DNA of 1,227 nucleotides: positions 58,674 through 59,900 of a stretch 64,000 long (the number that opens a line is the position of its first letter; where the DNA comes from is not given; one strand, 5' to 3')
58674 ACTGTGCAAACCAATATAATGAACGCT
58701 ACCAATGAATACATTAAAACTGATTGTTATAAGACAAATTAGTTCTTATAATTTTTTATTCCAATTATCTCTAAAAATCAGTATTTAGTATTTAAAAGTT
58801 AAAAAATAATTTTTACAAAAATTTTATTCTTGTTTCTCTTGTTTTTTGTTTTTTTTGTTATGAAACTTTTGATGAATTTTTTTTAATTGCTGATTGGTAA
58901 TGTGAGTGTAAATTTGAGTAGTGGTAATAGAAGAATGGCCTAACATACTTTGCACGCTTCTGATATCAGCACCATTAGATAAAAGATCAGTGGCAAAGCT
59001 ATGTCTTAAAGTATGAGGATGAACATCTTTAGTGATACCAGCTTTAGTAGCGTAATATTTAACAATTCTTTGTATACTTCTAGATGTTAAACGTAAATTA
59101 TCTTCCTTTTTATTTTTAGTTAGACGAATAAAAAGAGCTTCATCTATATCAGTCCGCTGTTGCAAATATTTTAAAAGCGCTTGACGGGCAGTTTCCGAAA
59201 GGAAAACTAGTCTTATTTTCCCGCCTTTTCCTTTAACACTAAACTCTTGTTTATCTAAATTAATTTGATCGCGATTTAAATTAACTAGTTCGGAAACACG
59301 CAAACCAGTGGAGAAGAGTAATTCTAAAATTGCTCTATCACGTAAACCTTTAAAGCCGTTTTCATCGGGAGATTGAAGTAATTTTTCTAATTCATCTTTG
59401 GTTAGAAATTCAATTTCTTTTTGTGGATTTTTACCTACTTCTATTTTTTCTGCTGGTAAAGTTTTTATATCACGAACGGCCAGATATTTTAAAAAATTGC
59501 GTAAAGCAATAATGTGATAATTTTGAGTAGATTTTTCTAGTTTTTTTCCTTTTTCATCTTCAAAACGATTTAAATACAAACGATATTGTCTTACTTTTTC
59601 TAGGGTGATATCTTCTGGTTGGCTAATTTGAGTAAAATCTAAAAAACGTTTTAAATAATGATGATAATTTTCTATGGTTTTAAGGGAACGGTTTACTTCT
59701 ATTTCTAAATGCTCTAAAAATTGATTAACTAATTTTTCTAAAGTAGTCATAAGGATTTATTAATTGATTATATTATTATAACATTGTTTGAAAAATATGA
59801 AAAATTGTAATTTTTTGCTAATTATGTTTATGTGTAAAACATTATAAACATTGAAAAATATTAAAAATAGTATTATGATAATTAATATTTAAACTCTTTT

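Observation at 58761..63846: Imperfect inverted repeats of about 75 bp bracket a 5-kb segment carrying a tyrosine recombinase, gltX, a secreted peptidase, tRNA-Val and an AT-rich tract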

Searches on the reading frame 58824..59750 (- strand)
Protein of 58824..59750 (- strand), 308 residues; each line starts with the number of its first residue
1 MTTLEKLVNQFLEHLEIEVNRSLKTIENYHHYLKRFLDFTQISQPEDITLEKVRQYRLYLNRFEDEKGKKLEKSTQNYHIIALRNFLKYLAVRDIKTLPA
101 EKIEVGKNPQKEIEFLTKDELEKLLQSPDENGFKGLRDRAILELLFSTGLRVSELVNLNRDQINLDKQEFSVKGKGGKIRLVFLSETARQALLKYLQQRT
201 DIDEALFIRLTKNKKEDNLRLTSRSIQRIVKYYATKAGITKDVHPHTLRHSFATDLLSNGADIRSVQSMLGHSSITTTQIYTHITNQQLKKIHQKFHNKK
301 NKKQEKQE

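Call 11: find_encoding_contigs(protein=window:58824-59750:-, flank=10000, max_places=10)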
Protein window:58824-59750:- (308 aa): 4 contigs read that carry it; 2 places shown.
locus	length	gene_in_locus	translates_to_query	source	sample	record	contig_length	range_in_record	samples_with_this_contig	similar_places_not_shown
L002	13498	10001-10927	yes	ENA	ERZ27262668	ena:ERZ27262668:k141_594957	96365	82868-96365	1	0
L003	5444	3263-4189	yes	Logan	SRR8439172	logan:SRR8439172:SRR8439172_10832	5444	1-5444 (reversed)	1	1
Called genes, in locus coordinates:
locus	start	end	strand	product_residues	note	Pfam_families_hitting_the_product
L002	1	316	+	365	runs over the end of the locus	PF01098:FTSW_RODA_SPOVE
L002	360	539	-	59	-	-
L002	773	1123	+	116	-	-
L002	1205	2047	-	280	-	-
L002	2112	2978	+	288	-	PF01116:F_bP_aldolase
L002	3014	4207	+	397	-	PF07690:MFS_1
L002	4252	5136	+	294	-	PF00483:NTP_transferase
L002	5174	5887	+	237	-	-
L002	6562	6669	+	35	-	-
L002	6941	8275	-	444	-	PF24161:CCDC39 (faint), PF03412:Peptidase_C39 (faint), PF13529:Peptidase_C39_2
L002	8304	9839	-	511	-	PF00749:tRNA-synt_1c, PF19269:Anticodon_2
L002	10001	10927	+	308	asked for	PF02899:Phage_int_SAM_1, PF13495:Phage_int_SAM_4, PF00589:Phage_integrase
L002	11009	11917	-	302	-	-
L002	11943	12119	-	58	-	PF04014:MazE_antitoxin (weak)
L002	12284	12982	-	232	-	-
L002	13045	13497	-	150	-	?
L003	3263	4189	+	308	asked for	PF02899:Phage_int_SAM_1, PF13495:Phage_int_SAM_4, PF00589:Phage_integrase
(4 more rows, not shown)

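Call 17: find_related_loci(query=window:58824-59750:-, collection=genome_contigs, flank=10000)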
Query window:58824-59750:- (308 aa) in genome_contigs; peptide patterns used: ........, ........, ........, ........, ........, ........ (x = any residue, [..] = any of these).
167 stretches matched a pattern; 74 encode a relative of the query (tblastn E <= 1e-3); 74 distinct loci.
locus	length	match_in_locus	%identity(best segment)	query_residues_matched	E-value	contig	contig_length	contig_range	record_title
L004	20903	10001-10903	71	1-300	1e-143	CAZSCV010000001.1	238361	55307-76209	MAG TPA_asm: uncultured Bdellovibrionales bacterium isolate binchicken_co191_89 genome assembly, contig: NODE_39_length_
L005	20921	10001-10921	68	1-302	1e-141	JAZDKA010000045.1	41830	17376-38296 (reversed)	MAG: Patescibacteria group bacterium isolate MEGAHIT-group-0.51 k141_3963201, whole genome shotgun sequence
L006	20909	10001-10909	70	3-302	1e-140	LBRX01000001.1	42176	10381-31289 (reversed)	MAG: Candidatus Moranbacteria bacterium GW2011_GWE2_36_40 US16_C0001, whole genome shotgun sequence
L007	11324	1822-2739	69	1-301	7e-140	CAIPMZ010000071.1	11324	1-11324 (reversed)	uncultured bacterium isolate Ja1_bin-0683 genome assembly, contig: bin-0683:071/145, whole genome shotgun sequence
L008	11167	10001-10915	69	1-300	1e-139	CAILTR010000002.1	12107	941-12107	uncultured bacterium isolate Kiruna_bin-03023 genome assembly, contig: bin-03023:002/120, whole genome shotgun sequence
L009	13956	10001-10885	71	4-297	7e-139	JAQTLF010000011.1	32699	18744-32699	MAG: Candidatus Moraniibacteriota bacterium isolate STA_10 NODE_2595_length_32699_cov_7.329608_Sandtown_A, whole genome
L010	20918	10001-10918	69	2-303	5e-139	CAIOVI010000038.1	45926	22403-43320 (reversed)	uncultured bacterium isolate MJ110830A_bin-153 genome assembly, contig: bin-153:38/63, whole genome shotgun sequence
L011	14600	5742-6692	67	4-300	9e-138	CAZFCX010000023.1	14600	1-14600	MAG TPA_asm: uncultured Bdellovibrionales bacterium isolate SRP239243_co1_144 genome assembly, contig: NODE_6965_length_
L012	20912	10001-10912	68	1-302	3e-137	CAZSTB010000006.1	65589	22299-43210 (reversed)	MAG TPA_asm: uncultured Bdellovibrionales bacterium isolate SRP011637_co1_57 genome assembly, contig: NODE_59_length_655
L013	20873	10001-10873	71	4-292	1e-136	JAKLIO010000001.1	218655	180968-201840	MAG: Patescibacteria group bacterium isolate RA.bin89 RA.bin89_1, whole genome shotgun sequence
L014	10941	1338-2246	68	4-302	2e-136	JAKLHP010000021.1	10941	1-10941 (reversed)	MAG: Patescibacteria group bacterium isolate RA.bin66 RA.bin66_21, whole genome shotgun sequence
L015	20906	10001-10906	68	3-301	1e-136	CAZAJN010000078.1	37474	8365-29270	MAG TPA_asm: uncultured Bdellovibrionales bacterium isolate binchicken_co169_45 genome assembly, contig: k99_149099, who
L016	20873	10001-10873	72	4-292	3e-136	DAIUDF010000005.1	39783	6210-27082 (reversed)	MAG TPA_asm: Candidatus Moraniibacteriota bacterium isolate CTOTU18587 NODE_848_length_39783_cov_10.570907, whole genome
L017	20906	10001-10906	69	1-300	5e-136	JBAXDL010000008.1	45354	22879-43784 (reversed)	MAG: bacterium isolate ELA218 MAG218_8, whole genome shotgun sequence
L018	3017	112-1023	67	1-299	2e-141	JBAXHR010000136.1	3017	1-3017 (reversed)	MAG: Candidatus Moraniibacteriota bacterium isolate ELA328 MAG328_136, whole genome shotgun sequence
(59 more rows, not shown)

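Call 27: find_homologous_proteins(query=window:58824-59750:-, max_evalue=1e-60)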
Query window:58824-59750:- (308 aa): 7984 proteins with E <= 1e-60 among 8000 candidates; the best 120 are listed.
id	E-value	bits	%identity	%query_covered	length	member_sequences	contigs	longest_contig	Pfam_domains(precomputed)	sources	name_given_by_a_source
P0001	1.9e-192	656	100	100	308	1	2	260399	PF13495.13,PF00589.28,PF02899.24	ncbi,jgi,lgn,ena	-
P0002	2.7e-192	655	100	100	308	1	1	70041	PF13495.13,PF00589.28,PF02899.24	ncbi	-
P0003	5.4e-154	530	82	98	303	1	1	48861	PF13495.13,PF00589.28,PF02899.24,PF22823.3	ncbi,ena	-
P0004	1.0e-135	470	71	99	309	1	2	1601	PF13495.13,PF00589.28,PF02899.24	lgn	-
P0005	1.1e-134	466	73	97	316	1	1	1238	PF13495.13,PF13102.13,PF00589.28,PF02899.24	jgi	-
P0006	1.5e-134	466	71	98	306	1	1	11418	PF13495.13,PF13102.13,PF00589.28,PF02899.24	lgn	-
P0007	1.6e-134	466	72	96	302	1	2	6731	PF13495.13,PF13102.13,PF00589.28,PF02899.24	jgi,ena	-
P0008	2.9e-134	465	72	96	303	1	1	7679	PF13495.13,PF00589.28,PF02899.24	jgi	jgi:site-specific recombinase XerD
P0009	3.4e-134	465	70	97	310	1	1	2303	PF13495.13,PF13102.13,PF00589.28,PF02899.24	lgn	-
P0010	5.0e-134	464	72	97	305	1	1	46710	PF13495.13,PF13102.13,PF00589.28,PF02899.24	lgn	-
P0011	6.0e-134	464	73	96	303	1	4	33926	PF13495.13,PF00589.28,PF02899.24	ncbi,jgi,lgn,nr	ncbi:MAG: hypothetical protein ACD_11C00054G0016 [uncultured bacterium]|nr:MAG: hypothetical protein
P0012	6.4e-134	464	72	97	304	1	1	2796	PF13495.13,PF13102.13,PF00589.28,PF02899.24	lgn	-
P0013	7.9e-134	464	73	96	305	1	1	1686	PF13495.13,PF13102.13,PF00589.28,PF02899.24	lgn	-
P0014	1.0e-133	463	72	96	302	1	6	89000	PF13495.13,PF13102.13,PF00589.28,PF02899.24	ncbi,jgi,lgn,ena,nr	ncbi:MAG TPA: tyrosine-type recombinase/integrase [Candidatus Moranbacteria bacterium]|nr:tyrosine-t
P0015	1.4e-133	463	71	97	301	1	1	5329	PF13495.13,PF13102.13,PF00589.28,PF02899.24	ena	-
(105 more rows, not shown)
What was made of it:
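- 58824..59750 (-): Xer-type tyrosine recombinase gene (308 aa). It is the conserved chromosomal Xer of Patescibacteria, relocated in this lineage. Orthologues at about 70% identity (calls 17, 27).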

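Call 28: find_encoding_contigs(protein=P0003, flank=10000, max_places=5)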
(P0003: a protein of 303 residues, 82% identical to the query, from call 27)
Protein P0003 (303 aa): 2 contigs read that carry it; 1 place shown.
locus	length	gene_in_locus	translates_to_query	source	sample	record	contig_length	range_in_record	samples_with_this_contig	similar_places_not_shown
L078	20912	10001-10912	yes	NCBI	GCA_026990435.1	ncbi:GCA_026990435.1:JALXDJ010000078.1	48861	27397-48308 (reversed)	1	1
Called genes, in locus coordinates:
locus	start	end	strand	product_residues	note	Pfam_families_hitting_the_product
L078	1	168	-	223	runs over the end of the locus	-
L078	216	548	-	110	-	PF13310:Virulence_RhuM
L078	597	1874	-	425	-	PF02384:N6_Mtase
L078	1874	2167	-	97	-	PF12161:HsdM_N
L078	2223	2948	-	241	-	PF02463:SMC_N (faint), PF00005:ABC_tran, PF13304:AAA_21 (faint)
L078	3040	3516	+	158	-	-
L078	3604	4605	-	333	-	PF00364:Biotin_lipoyl (faint), PF25917:BSH_RND (faint), PF25973:BSH_CzcB, PF25954:Beta-barrel_RND_2 (faint), PF26002:Beta-barrel_AprE (faint), PF25989:YknX_C (weak)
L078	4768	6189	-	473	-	PF00133:tRNA-synt_1, PF01406:tRNA-synt_1e (weak), PF09334:tRNA-synt_1g, PF00133:tRNA-synt_1, PF01406:tRNA-synt_1e (weak), PF19303:Anticodon_3, PF08264:Anticodon_1 (weak)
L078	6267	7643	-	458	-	PF13196:DUF4012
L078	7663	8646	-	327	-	-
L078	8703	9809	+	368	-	PF02481:DNA_processg_A, PF18306:LDcluster4 (faint), PF17782:WHD_DprA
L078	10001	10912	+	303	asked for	PF02899:Phage_int_SAM_1, PF13495:Phage_int_SAM_4, PF00589:Phage_integrase, PF22823:MrpR_C_cat (weak)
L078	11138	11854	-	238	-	PF13353:Fer4_12, PF04055:Radical_SAM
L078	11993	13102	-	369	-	PF00085:Thioredoxin (faint), PF13192:Thioredoxin_3 (faint), PF13743:Thioredoxin_5 (faint), PF13098:Thioredoxin_2, PF13462:Thioredoxin_4, PF01323:DSBA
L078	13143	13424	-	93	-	-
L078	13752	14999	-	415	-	PF12704:MacB_PCD, PF02687:FtsX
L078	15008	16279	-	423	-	PF12704:MacB_PCD, PF02687:FtsX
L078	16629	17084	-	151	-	PF02367:TsaE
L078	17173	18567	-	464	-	PF01225:Mur_ligase, PF08245:Mur_ligase_M, PF02875:Mur_ligase_C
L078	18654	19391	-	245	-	PF18900:DUF5656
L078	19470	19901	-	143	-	PF00293:NUDIX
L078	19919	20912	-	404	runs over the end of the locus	PF00579:tRNA-synt_1b, PF22421:SYY_C-terminal, PF01479:S4 (faint)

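Call 29: find_encoding_contigs(protein=P0002, flank=10000, max_places=5)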
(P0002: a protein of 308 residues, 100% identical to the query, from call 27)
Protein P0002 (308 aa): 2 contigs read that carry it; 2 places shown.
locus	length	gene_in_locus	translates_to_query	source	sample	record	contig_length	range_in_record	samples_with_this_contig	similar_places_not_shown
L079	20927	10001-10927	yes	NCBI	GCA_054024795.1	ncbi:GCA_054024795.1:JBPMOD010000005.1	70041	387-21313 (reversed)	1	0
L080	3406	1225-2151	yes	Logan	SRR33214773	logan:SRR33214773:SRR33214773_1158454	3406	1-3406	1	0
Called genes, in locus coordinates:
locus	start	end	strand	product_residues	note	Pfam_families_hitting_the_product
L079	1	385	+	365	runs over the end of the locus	PF01098:FTSW_RODA_SPOVE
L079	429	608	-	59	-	-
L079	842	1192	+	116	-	-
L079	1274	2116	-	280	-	-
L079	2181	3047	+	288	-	PF01116:F_bP_aldolase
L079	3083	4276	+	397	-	PF07690:MFS_1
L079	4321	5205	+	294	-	PF00483:NTP_transferase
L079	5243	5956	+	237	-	-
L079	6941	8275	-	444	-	PF24161:CCDC39 (faint), PF03412:Peptidase_C39 (faint), PF13529:Peptidase_C39_2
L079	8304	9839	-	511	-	PF00749:tRNA-synt_1c, PF19269:Anticodon_2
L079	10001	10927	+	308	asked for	PF02899:Phage_int_SAM_1, PF13495:Phage_int_SAM_4, PF00589:Phage_integrase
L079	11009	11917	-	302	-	-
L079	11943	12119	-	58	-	PF04014:MazE_antitoxin (weak)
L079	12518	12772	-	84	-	PF01541:GIY-YIG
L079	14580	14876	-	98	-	PF09827:CRISPR_Cas2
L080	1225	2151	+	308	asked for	PF02899:Phage_int_SAM_1, PF13495:Phage_int_SAM_4, PF00589:Phage_integrase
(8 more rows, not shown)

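Call 50: search_protein_families(library=pfam, proteins=[L004:8501-9748:-, L004:6062-7987:-, L004:11003-11782:-, L004:11849-13267:-, L002:5174-5887:+, window:58824-59750:-], max_evalue=0.01)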
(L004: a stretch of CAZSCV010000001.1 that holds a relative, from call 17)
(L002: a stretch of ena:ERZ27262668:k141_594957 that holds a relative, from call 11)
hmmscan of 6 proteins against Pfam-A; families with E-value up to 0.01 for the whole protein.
L004:8501-9748:- (415 aa): 5 families
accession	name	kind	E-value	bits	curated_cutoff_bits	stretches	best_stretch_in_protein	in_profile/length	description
PF01476.26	LysM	-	8.9e-19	67.6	20.9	2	178-220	1-42/43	LysM domain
PF05257.22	CHAP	-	3e-17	63.3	26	1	319-391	6-81/81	CHAP domain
PF23473.1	LysM3_LYK4_5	-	7.3e-09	36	29.3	1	226-258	3-35/48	LYK4/5 LysM3 domain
PF23446.1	LysM1_NFP_LYK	-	7.9e-06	27.1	36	0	227-271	7-54/60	NFP/LYK LysM1 domain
PF23577.1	LysM_RLK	-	0.0037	17.7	27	0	226-254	1-29/44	LysM domain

L004:6062-7987:- (641 aa): 0 families

L004:11003-11782:- (259 aa): 11 families
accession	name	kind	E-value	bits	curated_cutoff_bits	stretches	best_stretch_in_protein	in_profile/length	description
PF13489.12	Methyltransf_23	-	3.2e-13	50.2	27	1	23-192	9-160/164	Methyltransferase domain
PF08241.18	Methyltransf_11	-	2.4e-09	38.1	21.2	1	39-145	1-95/95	Methyltransferase domain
PF13649.12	Methyltransf_25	-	2.7e-08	34.8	27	1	38-141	1-97/97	Methyltransferase domain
PF08242.18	Methyltransf_12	-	7.7e-08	33.4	30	1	39-143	1-98/98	Methyltransferase domain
PF13847.12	Methyltransf_31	-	7.7e-08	32.6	27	1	34-155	3-119/145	Methyltransferase domain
PF00398.26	RrnaAD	-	1.7e-07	31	24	1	20-67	16-63/263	Ribosomal RNA adenine dimethylase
PF05175.20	MTS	-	0.0005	20.2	23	1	29-146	26-139/170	Methyltransferase small domain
PF01189.24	Methyltr_RsmB-F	-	0.0014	18.7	27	0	29-105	3-83/199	16S rRNA methyltransferase RsmB/F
PF01209.24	Ubie_methyltran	-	0.0032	17.3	20.1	0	24-152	37-158/233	ubiE/COQ5 methyltransferase family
PF05219.18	DREV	-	0.0083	15.7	26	0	33-151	93-192/265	DREV methyltransferase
PF06325.19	PrmA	-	0.0092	15.9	22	0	33-66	160-194/296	Ribosomal protein L11 methyltransferase (PrmA)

L004:11849-13267:- (472 aa): 2 families
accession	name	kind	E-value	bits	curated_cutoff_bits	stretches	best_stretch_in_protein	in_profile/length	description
PF04055.27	Radical_SAM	-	8.2e-20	72.1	29.5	1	237-400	3-164/166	Radical SAM superfamily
PF02310.24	B12-binding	-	1.1e-10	41.9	32.1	1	52-133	13-93/121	B12 binding domain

L002:5174-5887:+ (237 aa): 1 family
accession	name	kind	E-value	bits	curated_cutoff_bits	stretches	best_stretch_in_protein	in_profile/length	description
PF19486.4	DUF6022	-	0.0044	17.3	25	1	59-127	6-72/155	Family of unknown function (DUF6022)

window:58824-59750:- (308 aa): 4 families
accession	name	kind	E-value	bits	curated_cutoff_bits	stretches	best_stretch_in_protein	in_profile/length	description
PF00589.27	Phage_integrase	-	1.2e-46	159.1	27.1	1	115-287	2-171/172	Phage integrase family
PF02899.23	Phage_int_SAM_1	-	4.1e-12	46.7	22.3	1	8-91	1-80/83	Phage integrase, N-terminal SAM-like domain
PF13495.12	Phage_int_SAM_4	-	2.8e-08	34.5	27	1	7-96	1-84/85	Phage integrase, N-terminal SAM-like domain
PF13102.12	Phage_int_SAM_5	-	5.5e-06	27.1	22.3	1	10-89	5-81/98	Phage integrase SAM-like domain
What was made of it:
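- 58824..59750 (-): Pfam Phage_integrase plus SAM-like domains (call 50).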

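Call 51: search_protein_families(library=ncbifam, proteins=[window:58824-59750:-, L002:5174-5887:+], max_evalue=0.001)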
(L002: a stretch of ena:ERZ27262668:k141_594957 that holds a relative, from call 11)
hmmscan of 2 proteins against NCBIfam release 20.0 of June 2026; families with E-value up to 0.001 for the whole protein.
window:58824-59750:- (308 aa): 13 families
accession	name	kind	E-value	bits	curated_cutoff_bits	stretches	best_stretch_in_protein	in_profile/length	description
TIGR02225.1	recomb_XerD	equivalog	5.7e-78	262.2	329.6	1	10-299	2-289/290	site-specific tyrosine recombinase XerD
TIGR02224.1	recomb_XerC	equivalog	2.2e-75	253.8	335.15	1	10-301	2-294/295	tyrosine recombinase XerC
NF040815.2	recomb_XerA_Arch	equivalog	4.3e-75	252.7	220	1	9-292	1-262/263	site-specific tyrosine recombinase/integron integrase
NF001399.0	PRK00283.1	subfamily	4.9e-74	249.3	279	1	4-299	5-298/300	tyrosine recombinase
NF002331.0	PRK01287.1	subfamily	1.4e-58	198.7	371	1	2-307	24-335/365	site-specific tyrosine recombinase XerC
TIGR02249.1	integrase_gron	subfamily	4.2e-41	141.3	265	2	221-293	237-309/315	integron integrase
NF003462.0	PRK05084.1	equivalog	9e-38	129.9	267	1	101-297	159-357/360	tyrosine recombinase XerS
NF011946.0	PRK15417.1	equivalog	7.5e-28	97.7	435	2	223-286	254-317/337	integron integrase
NF007370.0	PRK09870.1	subfamily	9.9e-19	67.8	221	1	108-301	5-196/200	tyrosine-type DNA invertase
NF007371.0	PRK09871.1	subfamily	8.6e-18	64.6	222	1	114-303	5-193/198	tyrosine-type DNA invertase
NF040693.1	recomb_GmtY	equivalog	1.3e-08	34.5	340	1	225-291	377-439/441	gamma-mobile-trio recombinase GmtY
NF041502.1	integrase_1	equivalog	6.5e-07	28.4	350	1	212-295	288-371/484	site-specific integrase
NF047926.1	integrase_GmtZ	equivalog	0.0002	19.5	600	1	210-306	397-492/784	gamma-mobile-trio integrase GmtZ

L002:5174-5887:+ (237 aa): 0 families
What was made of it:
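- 58824..59750 (-): NCBIfam XerA-type model passed (252.7 vs cutoff 220), while the XerC and XerD models fall below their cutoffs (call 51).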
